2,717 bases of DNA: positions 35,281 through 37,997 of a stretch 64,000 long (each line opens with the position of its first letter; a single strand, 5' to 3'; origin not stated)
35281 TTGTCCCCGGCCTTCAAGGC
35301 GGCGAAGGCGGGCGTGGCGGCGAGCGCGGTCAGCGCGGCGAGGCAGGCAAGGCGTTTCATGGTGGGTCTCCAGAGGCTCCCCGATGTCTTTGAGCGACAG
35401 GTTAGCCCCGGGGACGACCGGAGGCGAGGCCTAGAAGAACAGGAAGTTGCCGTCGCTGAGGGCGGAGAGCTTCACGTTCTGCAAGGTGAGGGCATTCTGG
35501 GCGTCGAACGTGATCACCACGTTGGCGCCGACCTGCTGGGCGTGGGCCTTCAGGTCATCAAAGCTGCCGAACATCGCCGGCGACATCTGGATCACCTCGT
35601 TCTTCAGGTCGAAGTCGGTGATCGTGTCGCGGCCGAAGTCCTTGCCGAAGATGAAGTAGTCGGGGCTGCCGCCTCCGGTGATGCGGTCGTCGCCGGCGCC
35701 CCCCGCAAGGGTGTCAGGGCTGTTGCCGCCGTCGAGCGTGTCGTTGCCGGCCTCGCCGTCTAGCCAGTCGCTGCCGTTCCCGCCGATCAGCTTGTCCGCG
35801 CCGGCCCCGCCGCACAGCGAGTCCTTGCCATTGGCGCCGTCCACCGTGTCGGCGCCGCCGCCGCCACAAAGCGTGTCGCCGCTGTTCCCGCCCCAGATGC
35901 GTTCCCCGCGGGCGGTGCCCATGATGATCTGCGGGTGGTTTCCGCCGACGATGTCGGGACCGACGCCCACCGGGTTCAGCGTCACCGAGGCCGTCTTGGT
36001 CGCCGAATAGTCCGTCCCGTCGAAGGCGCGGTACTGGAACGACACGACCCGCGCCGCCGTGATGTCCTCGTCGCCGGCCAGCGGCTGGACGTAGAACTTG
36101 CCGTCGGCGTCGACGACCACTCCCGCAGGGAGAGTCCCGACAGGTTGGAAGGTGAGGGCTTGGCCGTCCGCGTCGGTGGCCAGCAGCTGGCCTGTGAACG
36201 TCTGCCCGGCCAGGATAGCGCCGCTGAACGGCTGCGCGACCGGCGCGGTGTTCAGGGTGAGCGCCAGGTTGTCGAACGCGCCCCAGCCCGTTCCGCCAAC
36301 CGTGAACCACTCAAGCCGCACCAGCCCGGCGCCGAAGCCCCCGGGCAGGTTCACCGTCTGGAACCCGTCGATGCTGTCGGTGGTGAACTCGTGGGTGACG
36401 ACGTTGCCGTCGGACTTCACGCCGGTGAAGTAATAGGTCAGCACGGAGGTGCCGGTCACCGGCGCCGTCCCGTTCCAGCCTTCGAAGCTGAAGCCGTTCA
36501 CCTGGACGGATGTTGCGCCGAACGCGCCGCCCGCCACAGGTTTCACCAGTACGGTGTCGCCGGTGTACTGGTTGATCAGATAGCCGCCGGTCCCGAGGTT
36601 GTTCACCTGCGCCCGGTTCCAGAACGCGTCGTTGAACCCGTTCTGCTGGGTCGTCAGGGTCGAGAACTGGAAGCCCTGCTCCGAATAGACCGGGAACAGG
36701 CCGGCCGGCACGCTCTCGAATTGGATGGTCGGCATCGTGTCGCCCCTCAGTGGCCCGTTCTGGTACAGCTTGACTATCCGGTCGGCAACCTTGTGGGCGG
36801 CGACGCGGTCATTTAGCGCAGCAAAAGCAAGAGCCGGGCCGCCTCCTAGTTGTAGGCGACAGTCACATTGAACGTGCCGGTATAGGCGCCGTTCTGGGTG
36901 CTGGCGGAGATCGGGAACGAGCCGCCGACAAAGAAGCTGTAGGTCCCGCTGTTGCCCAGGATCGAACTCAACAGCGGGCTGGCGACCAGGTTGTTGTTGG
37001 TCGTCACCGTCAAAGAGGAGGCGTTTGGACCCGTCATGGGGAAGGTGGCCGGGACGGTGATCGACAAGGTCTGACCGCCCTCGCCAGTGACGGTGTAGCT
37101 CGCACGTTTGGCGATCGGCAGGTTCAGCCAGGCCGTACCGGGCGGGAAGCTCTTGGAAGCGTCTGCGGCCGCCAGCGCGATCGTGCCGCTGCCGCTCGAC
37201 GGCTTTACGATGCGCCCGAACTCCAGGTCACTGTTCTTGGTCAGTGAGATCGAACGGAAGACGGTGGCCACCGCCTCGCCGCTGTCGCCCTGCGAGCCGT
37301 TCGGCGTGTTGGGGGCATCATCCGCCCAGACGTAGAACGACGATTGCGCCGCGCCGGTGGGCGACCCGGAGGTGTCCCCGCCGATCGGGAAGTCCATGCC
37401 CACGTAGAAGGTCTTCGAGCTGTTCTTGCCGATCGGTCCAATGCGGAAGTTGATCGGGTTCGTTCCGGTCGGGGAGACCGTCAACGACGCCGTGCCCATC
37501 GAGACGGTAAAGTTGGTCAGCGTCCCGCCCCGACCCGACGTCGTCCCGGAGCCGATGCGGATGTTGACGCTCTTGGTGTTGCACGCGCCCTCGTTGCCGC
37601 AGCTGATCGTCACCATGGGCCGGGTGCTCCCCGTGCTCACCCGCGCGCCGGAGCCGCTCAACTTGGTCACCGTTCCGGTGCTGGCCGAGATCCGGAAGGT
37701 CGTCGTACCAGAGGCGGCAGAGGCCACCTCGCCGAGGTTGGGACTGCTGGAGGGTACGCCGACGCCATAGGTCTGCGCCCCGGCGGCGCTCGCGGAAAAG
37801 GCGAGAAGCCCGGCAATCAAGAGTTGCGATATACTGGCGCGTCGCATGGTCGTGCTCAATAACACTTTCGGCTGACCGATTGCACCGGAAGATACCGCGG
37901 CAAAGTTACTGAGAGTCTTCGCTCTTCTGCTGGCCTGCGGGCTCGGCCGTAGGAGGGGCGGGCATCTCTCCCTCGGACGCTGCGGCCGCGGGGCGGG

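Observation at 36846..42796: Five-gene chaperone-usher-like fimbrial operon built on DUF4402-type subunits: candidate undescribed pilus class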

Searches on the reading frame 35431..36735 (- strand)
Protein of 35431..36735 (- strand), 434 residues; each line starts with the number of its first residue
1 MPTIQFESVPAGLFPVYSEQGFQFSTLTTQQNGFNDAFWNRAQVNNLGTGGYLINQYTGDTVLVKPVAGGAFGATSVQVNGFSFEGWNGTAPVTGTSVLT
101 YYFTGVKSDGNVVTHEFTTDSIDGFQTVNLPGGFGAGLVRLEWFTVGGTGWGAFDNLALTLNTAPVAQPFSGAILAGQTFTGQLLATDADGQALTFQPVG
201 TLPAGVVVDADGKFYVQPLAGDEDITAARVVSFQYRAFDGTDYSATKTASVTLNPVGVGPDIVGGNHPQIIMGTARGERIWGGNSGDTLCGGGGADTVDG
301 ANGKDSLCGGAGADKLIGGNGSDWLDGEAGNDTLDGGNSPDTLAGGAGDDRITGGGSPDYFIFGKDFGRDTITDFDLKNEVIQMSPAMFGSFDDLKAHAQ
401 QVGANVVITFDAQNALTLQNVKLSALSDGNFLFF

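Call 3: search_protein_families(library=pfam, max_evalue=1, proteins=[window:35431-36735:-])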
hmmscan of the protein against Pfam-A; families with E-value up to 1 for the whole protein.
window:35431-36735:- (434 aa): 5 families
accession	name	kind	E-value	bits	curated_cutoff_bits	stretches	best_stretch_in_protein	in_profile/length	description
PF00353.25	HemolysinCabind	-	4.3e-15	55.8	23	4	281-316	1-36/36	RTX calcium-binding nonapeptide repeat (4 copies)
PF17963.7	Big_9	-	4.4e-08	34.3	23.6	1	162-252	1-89/89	Bacterial Ig domain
PF17803.7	Cadherin_4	-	1.4e-05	25.9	25.1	1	162-214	11-69/71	Bacterial cadherin-like domain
PF17892.7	Cadherin_5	-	0.00014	22.1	26.5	1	182-254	27-98/98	Cadherin-like domain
PF13698.11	DUF4156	-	0.21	12.4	28.9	1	385-417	43-75/90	Domain of unknown function (DUF4156)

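Call 4: search_protein_families(library=ncbifam, max_evalue=1, proteins=[window:35431-36735:-])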
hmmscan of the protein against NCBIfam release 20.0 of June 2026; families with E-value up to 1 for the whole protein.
window:35431-36735:- (434 aa): 9 families
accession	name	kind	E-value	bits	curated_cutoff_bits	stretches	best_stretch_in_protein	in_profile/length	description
NF050046.1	PueAB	exception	1.7e-21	76.3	670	2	320-432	503-614/616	polyurethane esterase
NF046115.1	Ca_rpt_SMc04171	equivalog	4.1e-18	65.8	625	2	322-433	450-573/574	SMc04171 family calcium-binding repeat protein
NF033943.0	RTX_toxin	subfamily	7.6e-18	64.1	1000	1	261-419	697-854/930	RTX family hemolysin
NF052454.1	BtaGlycanEglC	equivalog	7.6e-17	61.4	700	2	327-431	105-208/459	endo-1,3-1,4-beta-glycanase EglC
NF033203.1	entero_EhxA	exception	9.6e-14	50.5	2000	1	261-409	730-874/997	enterohemolysin EhxA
NF035945.1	Zn_serralysin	subfamily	3.2e-09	36.5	500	2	298-422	304-437/462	serralysin family metalloprotease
NF053766.1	ZapA_metallo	exception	5.5e-05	22.4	940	2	308-377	334-408/483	ZapA family metalloprotease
NF012211.1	tand_rpt_95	domain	0.00016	21.6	90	1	182-262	13-93/98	tandem-95 repeat protein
NF051884.1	ProteaseSapA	equivalog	0.11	11.1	1200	0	250-298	312-360/644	protease SapA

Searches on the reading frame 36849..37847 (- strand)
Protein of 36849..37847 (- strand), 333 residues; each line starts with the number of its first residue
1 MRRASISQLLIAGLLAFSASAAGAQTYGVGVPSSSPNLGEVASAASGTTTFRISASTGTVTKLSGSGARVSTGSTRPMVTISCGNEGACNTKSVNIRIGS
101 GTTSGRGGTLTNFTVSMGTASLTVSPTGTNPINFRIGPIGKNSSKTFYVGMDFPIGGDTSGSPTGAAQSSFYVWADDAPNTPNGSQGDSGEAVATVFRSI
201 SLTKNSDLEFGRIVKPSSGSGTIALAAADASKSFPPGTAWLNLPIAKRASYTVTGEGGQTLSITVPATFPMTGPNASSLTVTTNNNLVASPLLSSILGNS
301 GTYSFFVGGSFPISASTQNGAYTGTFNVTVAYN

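Call 3: search_protein_families(library=pfam, max_evalue=1, proteins=[window:36849-37847:-])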
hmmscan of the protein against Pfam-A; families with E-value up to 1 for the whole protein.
seq(333 aa): 2 families
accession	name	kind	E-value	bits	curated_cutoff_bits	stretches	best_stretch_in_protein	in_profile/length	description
PF14352.11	DUF4402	-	4.9e-26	92.3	25.2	1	200-332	1-129/129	Domain of unknown function (DUF4402)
PF19944.4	DUF6406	-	0.066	13.9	26.9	1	112-159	10-62/84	Family of unknown function (DUF6406)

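Call 4: search_protein_families(library=ncbifam, max_evalue=1, proteins=[window:36849-37847:-])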
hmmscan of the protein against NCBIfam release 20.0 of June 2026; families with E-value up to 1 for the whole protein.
seq(333 aa): 0 families

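Call 9: search_solved_structures(query=window:36849-37847:-, max_evalue=10, show_alignments=2)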
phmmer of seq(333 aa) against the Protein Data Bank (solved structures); distinct sequences matched with E-value up to 10: 0.

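Call 16: find_homologous_proteins(query=window:36849-37847:-, max_evalue=0.001)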
Query seq(333 aa) (333 aa): 150 proteins with E <= 0.001 among 8000 candidates; the best 120 are listed.
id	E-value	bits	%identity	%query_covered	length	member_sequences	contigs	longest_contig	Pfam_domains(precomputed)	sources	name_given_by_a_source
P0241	6.2e-202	688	100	100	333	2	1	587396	PF14352.12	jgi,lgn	jgi:hypothetical protein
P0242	1.4e-144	499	72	100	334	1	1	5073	PF14352.12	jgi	jgi:hypothetical protein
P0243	3.0e-140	485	73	100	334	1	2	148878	PF14352.12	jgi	jgi:hypothetical protein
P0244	7.1e-140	484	72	99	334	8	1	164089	PF14352.12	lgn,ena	-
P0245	1.5e-136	473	70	99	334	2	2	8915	PF14352.12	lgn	-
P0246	1.3e-134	467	70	100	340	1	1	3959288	PF14352.12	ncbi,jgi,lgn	jgi:hypothetical protein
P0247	4.7e-133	462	70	99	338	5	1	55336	PF14352.12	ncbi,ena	-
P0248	7.1e-133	461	69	99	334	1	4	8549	PF14352.12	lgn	-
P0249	9.7e-132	457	67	100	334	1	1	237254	PF14352.12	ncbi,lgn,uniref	ncbi:DUF4402 domain-containing protein [Phenylobacterium sp.]|uniref:DUF4402 domain-containing prote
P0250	4.9e-129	448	71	94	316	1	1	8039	PF14352.12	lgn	-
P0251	7.1e-128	445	68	100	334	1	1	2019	PF14352.12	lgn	-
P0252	1.7e-118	414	71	90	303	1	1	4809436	PF14352.12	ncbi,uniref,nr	ncbi:DUF4402 domain-containing protein [Phenylobacterium sp. J367]|uniref:DUF4402 domain-containing 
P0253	1.5e-88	316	57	95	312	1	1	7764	PF14352.12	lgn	-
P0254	2.3e-88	315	57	93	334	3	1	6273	PF14352.12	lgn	-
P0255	2.5e-85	305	51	100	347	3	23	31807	PF14352.12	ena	-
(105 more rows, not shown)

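Call 34: search_solved_structures(query=A2, max_evalue=10, show_alignments=2)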
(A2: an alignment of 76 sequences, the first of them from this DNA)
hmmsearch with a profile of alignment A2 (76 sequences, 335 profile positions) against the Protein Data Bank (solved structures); distinct sequences matched with E-value up to 10: 1.
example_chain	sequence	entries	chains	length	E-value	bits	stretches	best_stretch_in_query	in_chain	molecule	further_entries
7bly_A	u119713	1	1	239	0.28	13.2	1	208-263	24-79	Aspergillus niger contig An12c0130, genomic contig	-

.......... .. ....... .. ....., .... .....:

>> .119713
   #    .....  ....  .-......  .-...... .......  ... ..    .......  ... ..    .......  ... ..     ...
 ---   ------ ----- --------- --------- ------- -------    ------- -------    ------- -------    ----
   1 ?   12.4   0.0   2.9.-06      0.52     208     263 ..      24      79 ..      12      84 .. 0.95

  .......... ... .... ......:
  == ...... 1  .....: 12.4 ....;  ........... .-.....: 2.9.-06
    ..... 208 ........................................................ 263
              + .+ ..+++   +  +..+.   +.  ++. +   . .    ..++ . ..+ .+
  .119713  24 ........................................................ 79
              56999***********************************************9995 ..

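Call 40: predict_structure(alignment_id=A2)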
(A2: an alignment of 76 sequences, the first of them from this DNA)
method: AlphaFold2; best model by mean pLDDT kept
length: 333 residues; sequences in the alignment: 76
mean_pLDDT: 94.2   pTM: 0.80
mean pLDDT of the five models: 94.2, 94.1, 93.7, 93.3, 93.3
residues with pLDDT >= 90: 300; 70-90: 20; 50-70: 11; < 50: 2
segments of 3 or more residues with pLDDT < 50: none
pLDDT, mean of each block of 10 residues (from residue 1): 65 73 78 95 96 97 96 94 94 98 98 98 97 98 98 97 96 97 96 96 97 97 98 97 96 96 97 97 95 93 98 98 97 87
secondary structure, 60 per line:
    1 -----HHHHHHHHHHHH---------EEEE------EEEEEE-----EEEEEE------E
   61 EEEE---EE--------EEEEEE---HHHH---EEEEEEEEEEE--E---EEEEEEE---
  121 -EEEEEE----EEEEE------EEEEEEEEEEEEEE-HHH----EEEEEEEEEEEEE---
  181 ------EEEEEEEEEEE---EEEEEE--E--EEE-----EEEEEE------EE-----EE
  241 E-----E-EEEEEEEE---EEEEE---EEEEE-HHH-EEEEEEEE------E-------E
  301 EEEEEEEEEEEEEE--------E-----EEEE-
elements in order: H6-17 E27-30 E37-42 E48-53 E60-64 E78-83 H87-90 E94-104 E111-117 E122-127 E132-136 E143-156 E165-177 E187-197 E201-206 E212-214 E220-225 E239-241 E249-256 E260-264 E268-272 E278-285 E300-314 E329-332

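Call 42: fold_search(model_id=the predicted structure, library=pdb)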
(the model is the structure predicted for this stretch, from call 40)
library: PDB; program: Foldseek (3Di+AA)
matches with E <= 10: 1225; with E <= 0.001: 22
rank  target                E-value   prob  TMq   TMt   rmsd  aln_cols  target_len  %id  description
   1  3f84_B                8.8e-06  1.00  0.32  0.34   9.4       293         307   12  Structure of fusion complex of major pilin CfaB and major pilin CfaB of CFA/I pilus from ETEC E. coli (released 2009-08-11)
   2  3rfz_A                1.4e-05  0.99  0.26  0.27  15.7       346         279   12  Crystal structure of the FimD usher bound to its cognate FimC:FimH substrate (released 2011-06-01)
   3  5jr4_A                2.6e-05  0.97  0.20  0.22  16.8       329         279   12  Crystal structure of FimH A27V/V163A from E. coli UTI89 bound to FimG N-terminal extension (released 2017-02-22)
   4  3f84_A                3.3e-05  1.00  0.30  0.32  10.8       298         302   11  Structure of fusion complex of major pilin CfaB and major pilin CfaB of CFA/I pilus from ETEC E. coli (released 2009-08-11)
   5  3f83                  4.1e-05  1.00  0.38  0.28  11.1       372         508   10  Structure of fusion complex of the minor pilin CfaE and major pilin CfaB of CFA/I pili from ETEC E. coli (released 2009-08-11)
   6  6fjy_B                7.1e-05  1.00  0.30  0.32  10.7       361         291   10  Crystal structure of CsuC-CsuE chaperone-tip adhesion subunit pre-assembly complex from archaic chaperone-usher Csu pi (released 2018-05-16)
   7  8wgg                  7.9e-05  0.95  0.23  0.20  15.7       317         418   12  Crystal structure of basal pilin PilB from Streptococcus sanguinis (released 2025-03-26)
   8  9vqn                  8.3e-05  0.95  0.22  0.19  16.2       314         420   12  Crystal structure of Se-Met SSA1633 from Streptococcus sanguinis (Phase determination model) (released 2026-01-21)
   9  3f85                  9.8e-05  0.99  0.25  0.20  12.4       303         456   10  Structure of fusion complex of homo trimeric major pilin subunits CfaB of CFA/I fimbirae from ETEC E. coli (released 2009-08-11)
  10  1qun_B                9.8e-05  0.96  0.25  0.28  15.5       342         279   13  X-RAY STRUCTURE OF THE FIMC-FIMH CHAPERONE ADHESIN COMPLEX FROM UROPATHOGENIC E.COLI (released 1999-08-31)
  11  1kiu_B                1.3e-04  0.97  0.26  0.29  15.8       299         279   15  FimH adhesin Q133N mutant-FimC chaperone complex with methyl-alpha-D-mannose (released 2002-06-05)
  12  6k73_D                2.2e-04  0.97  0.24  0.24  15.3       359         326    8  Chaperone-tip adhesin complex is vital for synergistic activation of CFA/I fimbriae biogenesis (released 2020-06-10)
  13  8wxd_A                2.3e-04  0.72  0.19  0.16  16.4       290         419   13  Crystal Structure of shaft pilin PilA from Streptococcus sanguinis (released 2025-05-07)
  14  7usl_A                2.7e-04  0.96  0.27  0.13  14.2       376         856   10  Integrin alphaM/beta2 ectodomain in complex with adenylate cyclase toxin RTX751 and M1F5 Fab (released 2022-08-17)
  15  8xez_A                3.2e-04  0.97  0.28  0.13  13.7       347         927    8  Cryo-EM structure of integrin ITGAV/ITGB3 complex, conformation 5 (released 2024-12-18)
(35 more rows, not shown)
